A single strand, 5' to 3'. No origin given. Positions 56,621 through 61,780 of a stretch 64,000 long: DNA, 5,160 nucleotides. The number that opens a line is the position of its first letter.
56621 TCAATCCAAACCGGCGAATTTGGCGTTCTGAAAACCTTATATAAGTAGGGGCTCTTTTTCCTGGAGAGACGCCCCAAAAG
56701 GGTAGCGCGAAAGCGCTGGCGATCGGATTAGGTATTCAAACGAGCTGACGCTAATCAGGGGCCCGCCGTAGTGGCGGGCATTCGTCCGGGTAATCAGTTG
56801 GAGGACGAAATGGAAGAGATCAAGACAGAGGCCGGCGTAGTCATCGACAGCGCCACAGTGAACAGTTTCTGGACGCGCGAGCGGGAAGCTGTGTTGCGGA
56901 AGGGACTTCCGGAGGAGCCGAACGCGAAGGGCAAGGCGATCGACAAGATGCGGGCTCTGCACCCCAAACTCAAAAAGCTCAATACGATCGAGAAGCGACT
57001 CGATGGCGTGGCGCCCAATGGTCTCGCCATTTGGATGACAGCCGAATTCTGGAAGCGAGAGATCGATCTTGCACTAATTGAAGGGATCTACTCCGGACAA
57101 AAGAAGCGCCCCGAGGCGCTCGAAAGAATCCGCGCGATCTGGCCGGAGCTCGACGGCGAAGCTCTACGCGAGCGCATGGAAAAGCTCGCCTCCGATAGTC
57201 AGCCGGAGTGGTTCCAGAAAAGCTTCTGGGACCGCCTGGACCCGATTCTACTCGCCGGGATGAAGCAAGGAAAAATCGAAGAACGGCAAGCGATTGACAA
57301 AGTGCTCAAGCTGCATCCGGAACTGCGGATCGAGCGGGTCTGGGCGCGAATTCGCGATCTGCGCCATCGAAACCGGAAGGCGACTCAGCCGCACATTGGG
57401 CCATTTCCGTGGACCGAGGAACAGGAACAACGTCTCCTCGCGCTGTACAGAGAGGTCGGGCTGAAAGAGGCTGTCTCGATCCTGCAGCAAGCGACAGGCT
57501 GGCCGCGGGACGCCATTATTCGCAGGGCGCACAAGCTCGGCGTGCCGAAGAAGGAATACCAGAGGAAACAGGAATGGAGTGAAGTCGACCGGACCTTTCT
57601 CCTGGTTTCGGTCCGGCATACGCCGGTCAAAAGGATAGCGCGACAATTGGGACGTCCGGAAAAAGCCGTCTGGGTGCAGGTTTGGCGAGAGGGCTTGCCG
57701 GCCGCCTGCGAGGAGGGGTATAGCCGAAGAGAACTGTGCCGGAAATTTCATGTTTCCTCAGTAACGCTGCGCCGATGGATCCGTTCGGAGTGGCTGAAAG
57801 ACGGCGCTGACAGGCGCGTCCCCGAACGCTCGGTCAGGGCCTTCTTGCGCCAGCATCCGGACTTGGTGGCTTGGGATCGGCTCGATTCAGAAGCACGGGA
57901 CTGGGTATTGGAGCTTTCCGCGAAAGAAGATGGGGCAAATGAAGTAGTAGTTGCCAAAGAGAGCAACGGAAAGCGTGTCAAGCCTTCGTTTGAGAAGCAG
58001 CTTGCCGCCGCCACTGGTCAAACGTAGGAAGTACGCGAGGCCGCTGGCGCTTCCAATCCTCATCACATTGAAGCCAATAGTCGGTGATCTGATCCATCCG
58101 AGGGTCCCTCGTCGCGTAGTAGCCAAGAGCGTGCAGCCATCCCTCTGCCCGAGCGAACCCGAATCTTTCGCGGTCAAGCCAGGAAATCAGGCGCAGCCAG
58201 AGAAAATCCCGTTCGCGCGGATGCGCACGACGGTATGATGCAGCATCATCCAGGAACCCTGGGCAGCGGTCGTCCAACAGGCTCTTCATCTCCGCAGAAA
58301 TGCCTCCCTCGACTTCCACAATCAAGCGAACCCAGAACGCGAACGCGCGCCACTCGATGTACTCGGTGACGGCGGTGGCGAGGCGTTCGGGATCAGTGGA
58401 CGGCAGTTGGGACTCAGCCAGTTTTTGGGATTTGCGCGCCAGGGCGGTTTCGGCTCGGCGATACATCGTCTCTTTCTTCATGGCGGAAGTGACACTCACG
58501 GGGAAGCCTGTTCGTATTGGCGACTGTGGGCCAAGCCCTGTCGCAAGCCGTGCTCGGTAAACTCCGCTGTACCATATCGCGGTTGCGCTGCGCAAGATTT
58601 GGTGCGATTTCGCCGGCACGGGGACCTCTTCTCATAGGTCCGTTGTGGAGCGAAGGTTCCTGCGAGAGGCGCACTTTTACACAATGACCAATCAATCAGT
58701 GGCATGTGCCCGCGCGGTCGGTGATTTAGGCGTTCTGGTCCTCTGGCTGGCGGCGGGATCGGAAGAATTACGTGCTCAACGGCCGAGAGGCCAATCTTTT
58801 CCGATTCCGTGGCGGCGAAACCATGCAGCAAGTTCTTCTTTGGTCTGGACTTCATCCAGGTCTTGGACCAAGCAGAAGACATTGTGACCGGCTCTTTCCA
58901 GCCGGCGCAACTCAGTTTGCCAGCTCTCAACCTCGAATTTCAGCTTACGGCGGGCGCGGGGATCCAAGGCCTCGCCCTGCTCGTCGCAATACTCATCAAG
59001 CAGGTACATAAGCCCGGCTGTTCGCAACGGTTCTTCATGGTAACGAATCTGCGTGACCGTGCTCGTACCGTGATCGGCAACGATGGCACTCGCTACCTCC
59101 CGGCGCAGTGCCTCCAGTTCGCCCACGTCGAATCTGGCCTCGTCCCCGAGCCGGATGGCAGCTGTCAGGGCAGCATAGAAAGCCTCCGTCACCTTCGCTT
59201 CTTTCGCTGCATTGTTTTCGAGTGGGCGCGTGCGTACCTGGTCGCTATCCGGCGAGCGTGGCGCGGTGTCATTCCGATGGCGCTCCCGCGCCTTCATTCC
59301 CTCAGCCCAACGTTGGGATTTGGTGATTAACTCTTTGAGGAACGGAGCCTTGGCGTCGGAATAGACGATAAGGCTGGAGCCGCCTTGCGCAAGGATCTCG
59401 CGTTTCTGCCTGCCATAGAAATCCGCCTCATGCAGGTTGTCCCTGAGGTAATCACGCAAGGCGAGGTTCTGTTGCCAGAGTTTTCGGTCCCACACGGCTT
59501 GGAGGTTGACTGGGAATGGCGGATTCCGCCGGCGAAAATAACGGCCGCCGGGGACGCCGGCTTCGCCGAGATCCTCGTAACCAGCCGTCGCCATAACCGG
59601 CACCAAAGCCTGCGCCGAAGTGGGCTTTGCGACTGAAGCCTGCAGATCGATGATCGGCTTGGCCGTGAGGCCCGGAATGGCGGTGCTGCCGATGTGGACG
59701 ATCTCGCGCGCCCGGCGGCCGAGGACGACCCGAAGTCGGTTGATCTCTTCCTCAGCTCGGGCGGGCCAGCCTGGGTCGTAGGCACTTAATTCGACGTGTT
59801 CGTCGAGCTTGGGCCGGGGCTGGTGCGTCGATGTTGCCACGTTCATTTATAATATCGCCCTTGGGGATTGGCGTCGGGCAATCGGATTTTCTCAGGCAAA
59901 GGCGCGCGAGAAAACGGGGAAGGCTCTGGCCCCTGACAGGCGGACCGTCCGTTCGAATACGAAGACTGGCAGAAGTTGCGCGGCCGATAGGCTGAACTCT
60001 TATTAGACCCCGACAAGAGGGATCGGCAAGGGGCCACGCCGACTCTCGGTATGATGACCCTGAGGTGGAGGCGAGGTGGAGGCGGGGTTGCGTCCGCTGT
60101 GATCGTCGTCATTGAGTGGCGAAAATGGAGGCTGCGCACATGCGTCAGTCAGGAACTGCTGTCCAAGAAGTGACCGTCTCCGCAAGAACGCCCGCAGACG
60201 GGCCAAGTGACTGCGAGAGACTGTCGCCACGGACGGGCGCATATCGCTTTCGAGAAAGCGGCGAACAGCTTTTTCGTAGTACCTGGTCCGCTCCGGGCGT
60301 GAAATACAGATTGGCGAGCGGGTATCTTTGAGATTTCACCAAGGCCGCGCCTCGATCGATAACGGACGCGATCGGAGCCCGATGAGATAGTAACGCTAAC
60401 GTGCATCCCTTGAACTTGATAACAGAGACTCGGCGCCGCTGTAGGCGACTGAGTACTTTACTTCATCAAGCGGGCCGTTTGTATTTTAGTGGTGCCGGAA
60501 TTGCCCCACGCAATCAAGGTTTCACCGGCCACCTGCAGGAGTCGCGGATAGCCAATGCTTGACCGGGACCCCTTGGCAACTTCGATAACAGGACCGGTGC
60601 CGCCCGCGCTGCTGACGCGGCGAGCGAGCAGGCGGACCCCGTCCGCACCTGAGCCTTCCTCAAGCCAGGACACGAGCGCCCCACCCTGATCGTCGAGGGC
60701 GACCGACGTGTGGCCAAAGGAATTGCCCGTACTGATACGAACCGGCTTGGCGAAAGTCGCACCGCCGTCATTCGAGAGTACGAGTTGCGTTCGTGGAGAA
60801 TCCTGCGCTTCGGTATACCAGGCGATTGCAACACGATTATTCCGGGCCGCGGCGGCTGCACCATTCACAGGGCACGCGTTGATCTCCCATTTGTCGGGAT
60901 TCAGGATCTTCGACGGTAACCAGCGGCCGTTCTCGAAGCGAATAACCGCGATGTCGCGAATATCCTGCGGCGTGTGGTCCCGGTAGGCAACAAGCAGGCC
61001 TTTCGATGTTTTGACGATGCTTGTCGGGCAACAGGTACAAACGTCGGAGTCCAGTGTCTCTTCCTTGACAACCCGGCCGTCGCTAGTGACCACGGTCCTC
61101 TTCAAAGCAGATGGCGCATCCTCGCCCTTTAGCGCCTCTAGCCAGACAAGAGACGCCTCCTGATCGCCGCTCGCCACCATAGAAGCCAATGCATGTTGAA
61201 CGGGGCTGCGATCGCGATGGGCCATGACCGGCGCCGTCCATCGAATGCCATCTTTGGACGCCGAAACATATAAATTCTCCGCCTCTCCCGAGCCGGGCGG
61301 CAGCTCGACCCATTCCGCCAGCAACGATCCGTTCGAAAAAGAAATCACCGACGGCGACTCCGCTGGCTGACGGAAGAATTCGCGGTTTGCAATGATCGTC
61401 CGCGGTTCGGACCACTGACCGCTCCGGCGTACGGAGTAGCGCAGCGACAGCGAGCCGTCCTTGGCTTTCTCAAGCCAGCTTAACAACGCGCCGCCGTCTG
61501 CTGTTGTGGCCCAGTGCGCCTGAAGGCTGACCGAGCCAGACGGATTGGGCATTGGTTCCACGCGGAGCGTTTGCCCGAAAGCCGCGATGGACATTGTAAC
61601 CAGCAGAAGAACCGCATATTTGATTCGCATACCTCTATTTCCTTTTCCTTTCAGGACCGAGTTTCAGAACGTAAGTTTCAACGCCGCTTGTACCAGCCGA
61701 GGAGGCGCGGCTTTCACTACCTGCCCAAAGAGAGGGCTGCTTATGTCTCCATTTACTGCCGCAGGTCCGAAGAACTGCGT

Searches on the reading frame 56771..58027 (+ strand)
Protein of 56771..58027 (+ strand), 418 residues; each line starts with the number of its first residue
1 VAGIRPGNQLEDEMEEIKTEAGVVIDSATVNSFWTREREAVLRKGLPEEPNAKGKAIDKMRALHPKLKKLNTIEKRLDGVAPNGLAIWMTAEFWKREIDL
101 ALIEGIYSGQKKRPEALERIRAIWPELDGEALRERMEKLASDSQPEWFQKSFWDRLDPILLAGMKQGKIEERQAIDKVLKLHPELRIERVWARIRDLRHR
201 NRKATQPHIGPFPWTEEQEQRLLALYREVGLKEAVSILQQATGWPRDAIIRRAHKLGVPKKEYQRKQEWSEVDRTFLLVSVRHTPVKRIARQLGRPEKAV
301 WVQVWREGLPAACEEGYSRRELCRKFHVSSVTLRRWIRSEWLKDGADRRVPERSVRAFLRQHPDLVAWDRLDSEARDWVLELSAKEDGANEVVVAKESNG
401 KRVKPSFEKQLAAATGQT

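Call 40: search_protein_families(library=pfam, proteins=[window:56771-58027:+], max_evalue=1)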
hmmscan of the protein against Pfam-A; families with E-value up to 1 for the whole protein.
window:56771-58027:+ (418 aa): 10 families
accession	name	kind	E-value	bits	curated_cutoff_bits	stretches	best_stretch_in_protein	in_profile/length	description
PF13384.12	HTH_23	-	1.9e-05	24.8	24.6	1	313-346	14-46/50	Homeodomain-like domain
PF13518.12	HTH_28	-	4.4e-05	23.9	25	1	315-338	11-34/52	Helix-turn-helix domain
PF08281.18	Sigma70_r4_2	-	0.00024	21.1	25.7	1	276-303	19-46/54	Sigma-70, region 4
PF04218.19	CENP-B_N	-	0.0014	18.7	21.2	1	313-338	19-44/53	CENP-B N-terminal DNA-binding domain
PF23016.2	RsmI_C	-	0.0017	18.6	27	1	215-256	4-45/46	RsmI C-terminal HTH domain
PF12728.13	HTH_17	-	0.0018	18.9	27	1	318-362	3-50/51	Helix-turn-helix domain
PF01527.26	HTH_Tnp_1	-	0.0018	18.9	24.1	1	312-339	19-46/75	Transposase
PF13542.12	HTH_Tnp_ISL3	-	0.0019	18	27.4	0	312-338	23-48/51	Helix-turn-helix domain of transposase family ISL3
PF14300.12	DMP19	-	0.019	16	25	1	223-278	41-96/112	DMP19-like protein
PF07750.17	GcrA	-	0.049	14.5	26.9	1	214-268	3-55/155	GcrA cell cycle regulator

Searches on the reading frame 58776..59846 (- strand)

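Call 50: search_protein_families(library=pfam, proteins=[window:58776-59846:-], max_evalue=0.001)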
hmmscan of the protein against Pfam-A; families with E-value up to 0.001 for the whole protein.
window:58776-59846:- (356 aa): 1 family
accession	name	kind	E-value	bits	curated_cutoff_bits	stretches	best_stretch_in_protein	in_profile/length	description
PF04229.20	GrpB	-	9.1e-37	127.1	25.5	1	18-175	2-158/159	GrpB protein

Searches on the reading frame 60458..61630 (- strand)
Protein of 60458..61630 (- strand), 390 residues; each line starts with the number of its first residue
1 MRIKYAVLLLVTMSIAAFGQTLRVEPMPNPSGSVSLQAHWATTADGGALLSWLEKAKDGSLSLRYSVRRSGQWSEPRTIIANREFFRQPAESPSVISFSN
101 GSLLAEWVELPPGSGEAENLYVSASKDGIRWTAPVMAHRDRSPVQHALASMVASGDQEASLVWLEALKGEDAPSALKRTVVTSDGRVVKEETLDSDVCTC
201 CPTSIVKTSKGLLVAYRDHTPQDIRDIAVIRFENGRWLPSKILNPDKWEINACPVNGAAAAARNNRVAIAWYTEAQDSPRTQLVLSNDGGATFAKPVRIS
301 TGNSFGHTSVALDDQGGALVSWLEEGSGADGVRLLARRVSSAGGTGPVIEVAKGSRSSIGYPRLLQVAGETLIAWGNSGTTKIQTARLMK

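Call 50: search_protein_families(library=pfam, proteins=[window:60458-61630:-], max_evalue=0.001)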
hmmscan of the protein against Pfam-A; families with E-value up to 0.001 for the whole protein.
window:60458-61630:- (390 aa): 1 family
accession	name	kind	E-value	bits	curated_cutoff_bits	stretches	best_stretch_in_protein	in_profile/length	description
PF13088.12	BNR_2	-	3.2e-08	33.7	31.4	1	54-368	13-271/277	BNR repeat-like domain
